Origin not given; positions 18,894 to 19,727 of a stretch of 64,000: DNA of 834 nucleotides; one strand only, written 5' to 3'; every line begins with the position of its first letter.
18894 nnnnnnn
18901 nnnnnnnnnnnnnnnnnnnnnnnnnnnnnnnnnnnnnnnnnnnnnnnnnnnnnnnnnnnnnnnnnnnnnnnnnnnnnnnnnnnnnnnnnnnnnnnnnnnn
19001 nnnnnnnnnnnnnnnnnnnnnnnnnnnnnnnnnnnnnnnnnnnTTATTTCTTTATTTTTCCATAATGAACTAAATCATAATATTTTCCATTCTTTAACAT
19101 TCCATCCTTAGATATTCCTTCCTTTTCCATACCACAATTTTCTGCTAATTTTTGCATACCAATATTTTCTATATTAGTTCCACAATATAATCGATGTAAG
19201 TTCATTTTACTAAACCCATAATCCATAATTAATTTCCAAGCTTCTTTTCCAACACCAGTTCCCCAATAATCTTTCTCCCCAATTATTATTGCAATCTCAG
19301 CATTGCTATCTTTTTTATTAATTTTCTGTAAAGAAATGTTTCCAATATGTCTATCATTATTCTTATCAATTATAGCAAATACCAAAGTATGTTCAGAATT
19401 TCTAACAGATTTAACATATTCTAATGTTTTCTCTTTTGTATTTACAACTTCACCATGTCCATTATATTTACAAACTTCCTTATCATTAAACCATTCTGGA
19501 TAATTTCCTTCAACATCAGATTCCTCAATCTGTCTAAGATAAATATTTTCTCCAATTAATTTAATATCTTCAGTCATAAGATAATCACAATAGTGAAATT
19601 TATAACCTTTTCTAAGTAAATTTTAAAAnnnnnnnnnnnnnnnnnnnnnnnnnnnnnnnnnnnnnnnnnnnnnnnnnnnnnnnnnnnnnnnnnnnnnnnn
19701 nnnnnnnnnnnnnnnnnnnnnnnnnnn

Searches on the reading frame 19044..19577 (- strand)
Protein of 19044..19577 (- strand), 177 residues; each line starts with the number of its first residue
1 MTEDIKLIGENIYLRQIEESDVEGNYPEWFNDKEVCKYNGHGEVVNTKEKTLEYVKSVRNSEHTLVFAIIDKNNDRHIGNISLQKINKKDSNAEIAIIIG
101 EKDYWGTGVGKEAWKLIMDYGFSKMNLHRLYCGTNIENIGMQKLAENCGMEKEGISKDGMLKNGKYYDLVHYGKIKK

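Call 34: search_protein_families(library=pfam, proteins=[window:19044-19577:-], max_evalue=0.001)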
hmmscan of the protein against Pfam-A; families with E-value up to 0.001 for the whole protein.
window:19044-19577:- (177 aa): 4 families
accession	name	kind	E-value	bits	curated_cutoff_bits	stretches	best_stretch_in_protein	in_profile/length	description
PF13302.13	Acetyltransf_3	-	7e-27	95.2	25.4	1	12-151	2-138/138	Acetyltransferase (GNAT) domain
PF13420.13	Acetyltransf_4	-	6.2e-15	56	24.3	1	14-169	1-153/155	Acetyltransferase (GNAT) domain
PF00583.31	Acetyltransf_1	-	2.6e-10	41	20.7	1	56-150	27-116/116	Acetyltransferase (GNAT) family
PF13523.12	Acetyltransf_8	-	3.5e-05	23.9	27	1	88-154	75-141/145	Acetyltransferase (GNAT) domain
